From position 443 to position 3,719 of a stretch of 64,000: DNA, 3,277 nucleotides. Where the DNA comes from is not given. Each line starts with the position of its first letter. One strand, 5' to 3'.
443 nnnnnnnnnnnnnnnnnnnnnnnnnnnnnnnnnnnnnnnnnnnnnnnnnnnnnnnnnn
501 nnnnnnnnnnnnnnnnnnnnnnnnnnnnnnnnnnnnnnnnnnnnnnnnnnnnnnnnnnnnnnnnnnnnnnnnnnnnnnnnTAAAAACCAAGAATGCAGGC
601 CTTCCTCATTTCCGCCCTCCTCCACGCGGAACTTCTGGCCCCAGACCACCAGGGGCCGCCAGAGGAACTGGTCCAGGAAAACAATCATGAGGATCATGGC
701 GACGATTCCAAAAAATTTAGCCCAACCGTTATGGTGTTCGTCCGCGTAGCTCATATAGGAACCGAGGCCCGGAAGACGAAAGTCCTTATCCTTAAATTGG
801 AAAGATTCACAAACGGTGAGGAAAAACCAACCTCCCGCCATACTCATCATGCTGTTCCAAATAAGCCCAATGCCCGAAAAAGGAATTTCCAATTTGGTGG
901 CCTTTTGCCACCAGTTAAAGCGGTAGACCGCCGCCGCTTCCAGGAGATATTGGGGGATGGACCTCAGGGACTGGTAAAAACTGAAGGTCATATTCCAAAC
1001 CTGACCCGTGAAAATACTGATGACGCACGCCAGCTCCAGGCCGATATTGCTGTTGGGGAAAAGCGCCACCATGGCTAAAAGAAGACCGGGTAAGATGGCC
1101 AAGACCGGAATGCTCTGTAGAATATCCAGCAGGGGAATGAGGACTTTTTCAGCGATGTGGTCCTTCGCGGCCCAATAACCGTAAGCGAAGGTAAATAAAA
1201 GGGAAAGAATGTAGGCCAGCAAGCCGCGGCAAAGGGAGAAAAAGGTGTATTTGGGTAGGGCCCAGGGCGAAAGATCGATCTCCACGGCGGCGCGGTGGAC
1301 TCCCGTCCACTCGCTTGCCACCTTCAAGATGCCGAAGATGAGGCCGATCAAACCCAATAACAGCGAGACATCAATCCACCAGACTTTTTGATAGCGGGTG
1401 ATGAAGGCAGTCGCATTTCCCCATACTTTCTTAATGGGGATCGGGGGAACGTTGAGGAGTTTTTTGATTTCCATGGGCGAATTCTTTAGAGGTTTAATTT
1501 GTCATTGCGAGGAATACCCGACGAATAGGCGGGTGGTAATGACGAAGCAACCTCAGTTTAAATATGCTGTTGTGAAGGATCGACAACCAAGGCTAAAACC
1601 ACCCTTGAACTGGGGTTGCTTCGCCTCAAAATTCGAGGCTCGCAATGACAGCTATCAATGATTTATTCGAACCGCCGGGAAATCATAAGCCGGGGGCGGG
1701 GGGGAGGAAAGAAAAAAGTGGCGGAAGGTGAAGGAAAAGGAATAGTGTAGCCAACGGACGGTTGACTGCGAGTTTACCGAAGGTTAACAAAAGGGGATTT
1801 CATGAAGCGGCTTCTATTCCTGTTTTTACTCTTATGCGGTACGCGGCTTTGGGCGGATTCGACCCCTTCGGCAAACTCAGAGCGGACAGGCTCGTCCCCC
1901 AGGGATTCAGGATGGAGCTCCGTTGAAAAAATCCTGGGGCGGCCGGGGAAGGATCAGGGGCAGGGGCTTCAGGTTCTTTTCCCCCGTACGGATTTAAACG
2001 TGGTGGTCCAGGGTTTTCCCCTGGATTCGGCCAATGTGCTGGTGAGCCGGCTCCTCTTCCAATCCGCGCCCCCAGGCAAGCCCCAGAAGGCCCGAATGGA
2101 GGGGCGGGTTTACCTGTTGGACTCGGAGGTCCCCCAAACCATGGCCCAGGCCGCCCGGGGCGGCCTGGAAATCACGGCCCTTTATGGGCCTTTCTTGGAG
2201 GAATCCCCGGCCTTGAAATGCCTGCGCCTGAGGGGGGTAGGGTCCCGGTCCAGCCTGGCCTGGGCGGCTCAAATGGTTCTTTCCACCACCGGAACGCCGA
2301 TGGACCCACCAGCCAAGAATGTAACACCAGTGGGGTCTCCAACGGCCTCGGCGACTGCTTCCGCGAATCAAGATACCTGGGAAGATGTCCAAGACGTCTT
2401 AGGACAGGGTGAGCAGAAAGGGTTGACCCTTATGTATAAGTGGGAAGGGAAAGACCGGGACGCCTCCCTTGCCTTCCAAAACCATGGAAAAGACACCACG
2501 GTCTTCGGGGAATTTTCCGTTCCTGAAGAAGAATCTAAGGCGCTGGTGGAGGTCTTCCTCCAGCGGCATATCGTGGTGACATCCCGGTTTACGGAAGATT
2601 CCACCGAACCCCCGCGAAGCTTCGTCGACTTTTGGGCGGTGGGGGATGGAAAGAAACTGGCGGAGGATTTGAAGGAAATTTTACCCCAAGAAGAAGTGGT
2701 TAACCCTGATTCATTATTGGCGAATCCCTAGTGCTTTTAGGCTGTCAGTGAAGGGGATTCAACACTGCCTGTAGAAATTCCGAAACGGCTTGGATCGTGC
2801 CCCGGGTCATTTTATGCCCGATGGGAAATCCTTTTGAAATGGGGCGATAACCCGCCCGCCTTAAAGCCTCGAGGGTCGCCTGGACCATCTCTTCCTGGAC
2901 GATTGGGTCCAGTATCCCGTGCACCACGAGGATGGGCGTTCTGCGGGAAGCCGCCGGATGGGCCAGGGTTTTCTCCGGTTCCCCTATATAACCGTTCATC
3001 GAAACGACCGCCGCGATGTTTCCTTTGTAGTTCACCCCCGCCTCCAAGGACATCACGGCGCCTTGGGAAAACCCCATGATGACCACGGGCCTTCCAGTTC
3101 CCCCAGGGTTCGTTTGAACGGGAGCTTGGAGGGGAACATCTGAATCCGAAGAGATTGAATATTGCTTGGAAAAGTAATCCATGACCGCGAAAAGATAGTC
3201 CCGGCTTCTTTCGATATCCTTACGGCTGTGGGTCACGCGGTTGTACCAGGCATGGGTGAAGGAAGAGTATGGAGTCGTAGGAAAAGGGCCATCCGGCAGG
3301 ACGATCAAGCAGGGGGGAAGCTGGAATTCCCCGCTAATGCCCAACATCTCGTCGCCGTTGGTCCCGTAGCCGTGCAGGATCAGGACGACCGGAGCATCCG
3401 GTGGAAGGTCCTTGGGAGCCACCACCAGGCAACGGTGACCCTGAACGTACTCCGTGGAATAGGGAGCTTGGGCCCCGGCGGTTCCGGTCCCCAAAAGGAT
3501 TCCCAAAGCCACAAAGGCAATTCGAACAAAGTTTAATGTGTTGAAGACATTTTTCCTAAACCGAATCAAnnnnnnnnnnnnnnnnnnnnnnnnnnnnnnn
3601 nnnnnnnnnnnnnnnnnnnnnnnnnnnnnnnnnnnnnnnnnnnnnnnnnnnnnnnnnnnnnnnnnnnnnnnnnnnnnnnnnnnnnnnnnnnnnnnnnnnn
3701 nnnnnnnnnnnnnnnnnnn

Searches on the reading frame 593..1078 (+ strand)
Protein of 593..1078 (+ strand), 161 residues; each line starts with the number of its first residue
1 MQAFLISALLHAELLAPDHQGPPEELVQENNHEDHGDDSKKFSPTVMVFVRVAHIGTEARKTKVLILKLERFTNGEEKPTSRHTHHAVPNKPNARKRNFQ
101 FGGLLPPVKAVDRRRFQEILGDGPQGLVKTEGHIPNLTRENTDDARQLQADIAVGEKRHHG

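Call 21: search_protein_families(library=pfam, proteins=[window:593-1075:+])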
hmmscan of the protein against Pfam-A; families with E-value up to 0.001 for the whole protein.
window:593-1075:+ (161 aa): 0 families

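Call 28: find_encoding_contigs(protein=window:593-1078:+, flank=10000, max_places=5)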
Protein window:593-1078:+ (161 aa): no gene with exactly this product is on record in the collection.

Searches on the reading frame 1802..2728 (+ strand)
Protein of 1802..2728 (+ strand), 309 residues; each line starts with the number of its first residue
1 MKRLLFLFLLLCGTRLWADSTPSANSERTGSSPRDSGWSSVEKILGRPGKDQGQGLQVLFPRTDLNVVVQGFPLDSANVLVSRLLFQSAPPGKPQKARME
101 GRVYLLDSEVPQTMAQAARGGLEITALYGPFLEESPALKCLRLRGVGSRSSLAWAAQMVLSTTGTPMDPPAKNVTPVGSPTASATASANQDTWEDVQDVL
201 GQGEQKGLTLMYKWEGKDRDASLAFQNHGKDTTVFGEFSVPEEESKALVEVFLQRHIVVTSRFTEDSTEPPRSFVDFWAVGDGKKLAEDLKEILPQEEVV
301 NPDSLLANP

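Call 21: search_protein_families(library=pfam, proteins=[window:1802-2728:+])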
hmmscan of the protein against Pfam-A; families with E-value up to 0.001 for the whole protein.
window:1802-2728:+ (309 aa): 1 family
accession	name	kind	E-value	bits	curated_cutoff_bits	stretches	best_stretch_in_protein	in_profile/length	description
PF07485.16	DUF1529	-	3.3e-23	82.2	25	2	40-160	2-119/121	Domain of Unknown Function (DUF1259)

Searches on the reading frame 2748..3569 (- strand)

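Call 21: search_protein_families(library=pfam, proteins=[window:2748-3569:-])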
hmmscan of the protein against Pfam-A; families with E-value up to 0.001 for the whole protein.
window:2748-3569:- (274 aa): 5 families
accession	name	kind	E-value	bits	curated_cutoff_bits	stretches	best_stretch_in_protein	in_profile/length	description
PF02230.22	Abhydrolase_2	-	1.5e-23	84.2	23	1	48-269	4-216/217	Phospholipase/Carboxylesterase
PF03959.19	FSH1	-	1.9e-07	31.5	21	1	62-238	7-188/211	Serine hydrolase (FSH1)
PF01738.24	DLH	-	3.8e-06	27.1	21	1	147-240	84-173/217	Dienelactone hydrolase family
PF12146.15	Hydrolase_4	-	1.1e-05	25.3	27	0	152-200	71-116/239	Serine aminopeptidase, S33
PF00561.26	Abhydrolase_1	-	0.00052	20.2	25.8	0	160-198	69-106/245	alpha/beta hydrolase fold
